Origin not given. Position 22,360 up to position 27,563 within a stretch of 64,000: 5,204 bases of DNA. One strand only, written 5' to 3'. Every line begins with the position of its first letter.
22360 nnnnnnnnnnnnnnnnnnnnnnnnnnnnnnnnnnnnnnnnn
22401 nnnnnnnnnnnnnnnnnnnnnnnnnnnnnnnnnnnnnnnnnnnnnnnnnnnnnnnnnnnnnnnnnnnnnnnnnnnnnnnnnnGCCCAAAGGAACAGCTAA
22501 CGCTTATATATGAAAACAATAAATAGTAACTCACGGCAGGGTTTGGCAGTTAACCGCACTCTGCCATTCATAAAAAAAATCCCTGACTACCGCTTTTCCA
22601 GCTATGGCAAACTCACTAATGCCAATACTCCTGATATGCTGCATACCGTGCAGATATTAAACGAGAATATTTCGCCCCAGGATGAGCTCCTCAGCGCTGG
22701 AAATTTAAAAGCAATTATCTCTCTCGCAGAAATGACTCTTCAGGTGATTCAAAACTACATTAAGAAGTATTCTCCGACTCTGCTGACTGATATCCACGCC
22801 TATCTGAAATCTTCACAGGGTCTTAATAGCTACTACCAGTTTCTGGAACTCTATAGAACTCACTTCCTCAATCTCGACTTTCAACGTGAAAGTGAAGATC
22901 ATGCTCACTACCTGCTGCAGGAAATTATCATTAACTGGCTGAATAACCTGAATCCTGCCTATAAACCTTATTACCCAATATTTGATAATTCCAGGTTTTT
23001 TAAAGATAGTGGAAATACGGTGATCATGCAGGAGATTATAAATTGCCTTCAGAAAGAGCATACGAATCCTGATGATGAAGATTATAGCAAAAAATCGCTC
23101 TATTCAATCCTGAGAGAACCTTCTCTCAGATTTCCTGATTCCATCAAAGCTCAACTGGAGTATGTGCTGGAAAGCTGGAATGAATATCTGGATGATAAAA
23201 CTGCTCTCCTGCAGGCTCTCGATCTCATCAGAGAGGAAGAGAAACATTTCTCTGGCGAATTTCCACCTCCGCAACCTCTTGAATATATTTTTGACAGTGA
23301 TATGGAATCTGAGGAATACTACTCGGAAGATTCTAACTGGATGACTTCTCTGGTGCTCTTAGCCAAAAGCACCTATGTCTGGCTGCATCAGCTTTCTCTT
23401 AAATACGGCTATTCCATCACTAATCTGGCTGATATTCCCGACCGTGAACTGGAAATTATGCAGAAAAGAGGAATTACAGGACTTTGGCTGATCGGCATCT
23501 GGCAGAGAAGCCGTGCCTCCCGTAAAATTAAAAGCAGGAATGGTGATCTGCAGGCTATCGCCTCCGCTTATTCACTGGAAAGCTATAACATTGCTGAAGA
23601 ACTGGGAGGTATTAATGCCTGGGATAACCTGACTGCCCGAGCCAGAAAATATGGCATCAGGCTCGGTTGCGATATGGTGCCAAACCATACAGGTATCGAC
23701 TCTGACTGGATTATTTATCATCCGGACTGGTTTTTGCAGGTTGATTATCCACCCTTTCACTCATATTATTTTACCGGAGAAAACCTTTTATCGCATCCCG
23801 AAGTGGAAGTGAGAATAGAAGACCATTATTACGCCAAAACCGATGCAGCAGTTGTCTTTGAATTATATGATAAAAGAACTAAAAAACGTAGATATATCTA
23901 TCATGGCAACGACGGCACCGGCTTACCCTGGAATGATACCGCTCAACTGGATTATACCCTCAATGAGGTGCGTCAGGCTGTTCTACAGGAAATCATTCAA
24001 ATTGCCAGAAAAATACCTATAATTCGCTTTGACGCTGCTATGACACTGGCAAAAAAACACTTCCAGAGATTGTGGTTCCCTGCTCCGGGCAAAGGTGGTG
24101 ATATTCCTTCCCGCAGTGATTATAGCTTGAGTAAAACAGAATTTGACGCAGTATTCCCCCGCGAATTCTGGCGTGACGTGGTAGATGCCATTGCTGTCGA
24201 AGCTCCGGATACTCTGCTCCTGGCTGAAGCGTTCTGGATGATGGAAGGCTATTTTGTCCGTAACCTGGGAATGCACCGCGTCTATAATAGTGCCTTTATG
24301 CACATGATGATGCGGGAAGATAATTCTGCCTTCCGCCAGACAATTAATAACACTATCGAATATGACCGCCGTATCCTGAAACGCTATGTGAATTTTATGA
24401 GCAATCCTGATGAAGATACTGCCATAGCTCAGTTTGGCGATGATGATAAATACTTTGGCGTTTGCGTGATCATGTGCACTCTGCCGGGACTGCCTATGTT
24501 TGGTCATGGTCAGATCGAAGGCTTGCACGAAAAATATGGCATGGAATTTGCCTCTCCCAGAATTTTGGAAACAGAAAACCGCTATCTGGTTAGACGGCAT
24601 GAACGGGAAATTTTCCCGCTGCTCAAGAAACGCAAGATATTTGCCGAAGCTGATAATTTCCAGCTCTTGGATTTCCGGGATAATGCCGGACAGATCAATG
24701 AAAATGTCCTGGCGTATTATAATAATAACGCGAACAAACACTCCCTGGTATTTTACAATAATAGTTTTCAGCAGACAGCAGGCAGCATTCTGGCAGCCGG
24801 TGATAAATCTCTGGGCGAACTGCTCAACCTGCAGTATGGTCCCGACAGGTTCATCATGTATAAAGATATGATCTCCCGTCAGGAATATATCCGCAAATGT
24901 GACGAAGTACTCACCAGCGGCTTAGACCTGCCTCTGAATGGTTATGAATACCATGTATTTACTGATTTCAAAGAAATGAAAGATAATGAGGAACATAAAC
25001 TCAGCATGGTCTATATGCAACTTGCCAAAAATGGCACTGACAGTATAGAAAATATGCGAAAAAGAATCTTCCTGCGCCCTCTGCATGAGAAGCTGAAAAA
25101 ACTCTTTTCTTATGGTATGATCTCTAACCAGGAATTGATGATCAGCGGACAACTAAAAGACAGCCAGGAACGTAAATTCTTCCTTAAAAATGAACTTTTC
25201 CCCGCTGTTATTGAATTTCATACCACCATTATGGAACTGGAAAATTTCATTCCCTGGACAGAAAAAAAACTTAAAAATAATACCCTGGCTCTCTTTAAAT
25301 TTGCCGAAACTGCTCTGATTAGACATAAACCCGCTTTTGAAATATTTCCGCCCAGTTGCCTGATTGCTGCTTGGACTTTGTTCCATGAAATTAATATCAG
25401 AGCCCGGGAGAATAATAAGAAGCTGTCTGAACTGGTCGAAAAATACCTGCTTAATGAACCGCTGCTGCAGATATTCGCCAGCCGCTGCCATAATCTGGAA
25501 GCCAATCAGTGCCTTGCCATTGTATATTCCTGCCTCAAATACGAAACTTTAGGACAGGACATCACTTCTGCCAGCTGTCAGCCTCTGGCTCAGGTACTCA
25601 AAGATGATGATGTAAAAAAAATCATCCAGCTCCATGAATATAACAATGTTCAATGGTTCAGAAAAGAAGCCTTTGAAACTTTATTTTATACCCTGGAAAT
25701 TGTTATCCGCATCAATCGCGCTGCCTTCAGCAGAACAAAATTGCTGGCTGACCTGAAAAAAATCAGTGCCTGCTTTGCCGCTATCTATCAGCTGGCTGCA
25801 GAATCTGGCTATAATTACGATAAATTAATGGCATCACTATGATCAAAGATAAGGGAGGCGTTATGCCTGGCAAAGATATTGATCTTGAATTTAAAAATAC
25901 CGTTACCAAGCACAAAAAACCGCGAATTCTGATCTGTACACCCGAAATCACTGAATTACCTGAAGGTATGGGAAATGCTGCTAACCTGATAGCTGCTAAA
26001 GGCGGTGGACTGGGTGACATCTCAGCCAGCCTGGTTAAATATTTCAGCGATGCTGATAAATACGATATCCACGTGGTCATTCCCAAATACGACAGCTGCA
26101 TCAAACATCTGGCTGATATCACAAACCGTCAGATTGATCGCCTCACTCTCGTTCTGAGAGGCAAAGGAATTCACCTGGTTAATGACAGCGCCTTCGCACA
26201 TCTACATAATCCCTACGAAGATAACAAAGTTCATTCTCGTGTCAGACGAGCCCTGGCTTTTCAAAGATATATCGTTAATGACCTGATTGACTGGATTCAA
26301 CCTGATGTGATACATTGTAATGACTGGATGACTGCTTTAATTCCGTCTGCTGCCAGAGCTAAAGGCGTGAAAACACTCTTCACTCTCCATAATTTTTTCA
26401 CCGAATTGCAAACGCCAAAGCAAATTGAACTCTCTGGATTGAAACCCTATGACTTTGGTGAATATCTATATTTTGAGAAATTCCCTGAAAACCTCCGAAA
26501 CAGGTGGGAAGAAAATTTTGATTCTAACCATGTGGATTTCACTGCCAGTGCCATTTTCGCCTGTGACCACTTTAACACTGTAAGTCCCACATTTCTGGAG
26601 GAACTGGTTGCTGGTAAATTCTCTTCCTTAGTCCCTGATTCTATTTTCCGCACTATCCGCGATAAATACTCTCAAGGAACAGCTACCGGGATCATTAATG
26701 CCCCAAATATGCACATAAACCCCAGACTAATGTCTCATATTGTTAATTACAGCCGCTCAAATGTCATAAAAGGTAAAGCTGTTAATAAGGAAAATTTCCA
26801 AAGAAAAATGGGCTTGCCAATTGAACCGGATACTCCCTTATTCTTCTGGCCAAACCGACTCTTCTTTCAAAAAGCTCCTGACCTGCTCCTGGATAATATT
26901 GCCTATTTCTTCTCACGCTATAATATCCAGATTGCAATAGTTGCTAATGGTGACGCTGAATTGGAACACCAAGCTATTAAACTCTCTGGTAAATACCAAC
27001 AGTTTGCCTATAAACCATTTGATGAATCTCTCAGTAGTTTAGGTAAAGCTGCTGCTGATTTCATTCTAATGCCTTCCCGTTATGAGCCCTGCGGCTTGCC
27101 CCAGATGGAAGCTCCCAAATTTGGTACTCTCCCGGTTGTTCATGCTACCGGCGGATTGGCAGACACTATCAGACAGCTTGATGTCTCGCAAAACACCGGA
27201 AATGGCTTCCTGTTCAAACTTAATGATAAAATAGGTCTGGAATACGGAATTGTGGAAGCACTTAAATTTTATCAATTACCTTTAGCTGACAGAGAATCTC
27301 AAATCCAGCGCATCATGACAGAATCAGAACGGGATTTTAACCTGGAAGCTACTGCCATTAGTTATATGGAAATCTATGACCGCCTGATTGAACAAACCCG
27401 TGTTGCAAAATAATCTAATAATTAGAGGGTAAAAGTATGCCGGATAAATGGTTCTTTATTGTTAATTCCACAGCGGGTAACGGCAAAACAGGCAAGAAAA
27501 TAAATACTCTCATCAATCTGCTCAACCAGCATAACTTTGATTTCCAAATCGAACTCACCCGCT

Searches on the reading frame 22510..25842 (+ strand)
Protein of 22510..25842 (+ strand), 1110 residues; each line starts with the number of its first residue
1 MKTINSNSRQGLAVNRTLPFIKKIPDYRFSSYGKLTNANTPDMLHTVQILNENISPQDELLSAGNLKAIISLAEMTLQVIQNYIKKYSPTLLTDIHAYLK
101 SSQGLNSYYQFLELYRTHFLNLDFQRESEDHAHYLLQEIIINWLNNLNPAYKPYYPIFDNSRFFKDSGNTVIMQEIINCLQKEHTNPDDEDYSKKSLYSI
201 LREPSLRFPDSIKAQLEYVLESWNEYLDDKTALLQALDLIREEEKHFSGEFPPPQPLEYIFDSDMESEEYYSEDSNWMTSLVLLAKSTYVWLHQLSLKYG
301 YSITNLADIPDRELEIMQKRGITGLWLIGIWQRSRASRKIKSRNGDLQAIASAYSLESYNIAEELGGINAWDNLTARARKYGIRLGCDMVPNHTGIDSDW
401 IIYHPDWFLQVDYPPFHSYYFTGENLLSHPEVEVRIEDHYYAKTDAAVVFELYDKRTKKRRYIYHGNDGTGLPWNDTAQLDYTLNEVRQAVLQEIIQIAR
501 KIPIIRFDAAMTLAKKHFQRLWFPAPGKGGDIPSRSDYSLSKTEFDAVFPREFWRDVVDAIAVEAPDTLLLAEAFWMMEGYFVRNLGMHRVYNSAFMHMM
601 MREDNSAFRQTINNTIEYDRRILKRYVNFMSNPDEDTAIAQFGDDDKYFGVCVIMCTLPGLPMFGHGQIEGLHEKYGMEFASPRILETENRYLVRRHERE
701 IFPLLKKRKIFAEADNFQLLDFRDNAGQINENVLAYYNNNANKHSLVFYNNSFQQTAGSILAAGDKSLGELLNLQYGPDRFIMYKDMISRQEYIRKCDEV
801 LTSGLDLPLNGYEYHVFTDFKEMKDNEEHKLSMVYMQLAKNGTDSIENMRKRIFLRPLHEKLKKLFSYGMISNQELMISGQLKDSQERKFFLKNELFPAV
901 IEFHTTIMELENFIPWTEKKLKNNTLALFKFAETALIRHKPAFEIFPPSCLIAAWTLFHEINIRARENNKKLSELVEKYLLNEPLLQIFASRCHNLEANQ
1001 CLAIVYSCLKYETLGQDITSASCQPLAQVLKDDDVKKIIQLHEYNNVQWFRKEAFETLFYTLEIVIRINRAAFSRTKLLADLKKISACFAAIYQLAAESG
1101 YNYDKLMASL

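Call 65: search_protein_families(library=pfam, proteins=[window:22510-25842:+])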
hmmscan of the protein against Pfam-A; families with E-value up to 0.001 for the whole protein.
window:22510-25842:+ (1110 aa): 1 family
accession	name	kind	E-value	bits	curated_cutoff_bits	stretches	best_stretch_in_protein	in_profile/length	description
PF00128.31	Alpha-amylase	-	6.5e-10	39.3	22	1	314-674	25-358/446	Alpha amylase, catalytic domain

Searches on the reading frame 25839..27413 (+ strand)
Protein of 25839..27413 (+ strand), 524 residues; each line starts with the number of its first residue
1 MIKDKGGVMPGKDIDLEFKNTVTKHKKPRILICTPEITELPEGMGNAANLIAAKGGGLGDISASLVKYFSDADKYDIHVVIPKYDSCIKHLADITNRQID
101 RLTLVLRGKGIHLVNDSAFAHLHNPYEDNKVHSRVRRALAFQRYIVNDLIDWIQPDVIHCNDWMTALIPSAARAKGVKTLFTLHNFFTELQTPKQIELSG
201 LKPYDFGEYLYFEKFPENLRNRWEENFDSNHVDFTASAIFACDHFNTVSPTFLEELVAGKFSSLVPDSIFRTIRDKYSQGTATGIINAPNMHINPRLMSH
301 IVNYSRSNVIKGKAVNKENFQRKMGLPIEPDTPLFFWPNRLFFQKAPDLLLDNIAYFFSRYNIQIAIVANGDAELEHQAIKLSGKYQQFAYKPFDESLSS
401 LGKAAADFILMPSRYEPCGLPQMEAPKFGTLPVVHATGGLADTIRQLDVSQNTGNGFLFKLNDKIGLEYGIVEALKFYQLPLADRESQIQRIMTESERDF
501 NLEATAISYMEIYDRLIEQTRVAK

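Call 65: search_protein_families(library=pfam, proteins=[window:25839-27413:+])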
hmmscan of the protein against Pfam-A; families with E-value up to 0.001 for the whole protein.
window:25839-27413:+ (524 aa): 6 families
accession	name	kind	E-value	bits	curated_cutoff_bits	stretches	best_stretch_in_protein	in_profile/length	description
PF08323.17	Glyco_transf_5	-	1.4e-28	100.7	22.7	1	53-261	13-229/239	Starch synthase catalytic domain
PF00534.26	Glycos_transf_1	-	4.2e-13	49.6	26.4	1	327-476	10-157/172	Glycosyl transferases group 1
PF13439.12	Glyco_transf_4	-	2.9e-08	34.4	28.5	1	129-257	48-149/170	Glycosyltransferase Family 4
PF13692.12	Glyco_trans_1_4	-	1.1e-06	29.4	27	1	340-473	9-138/142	Glycosyl transferases group 1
PF13579.12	Glyco_trans_4_4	-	6e-06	27.1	29.7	1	132-187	54-105/158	Glycosyl transferase 4-like domain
PF20706.3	GT4-conflict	-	0.00062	19.3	26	0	373-456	246-331/385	Family 4 Glycosyltransferase in conflict systems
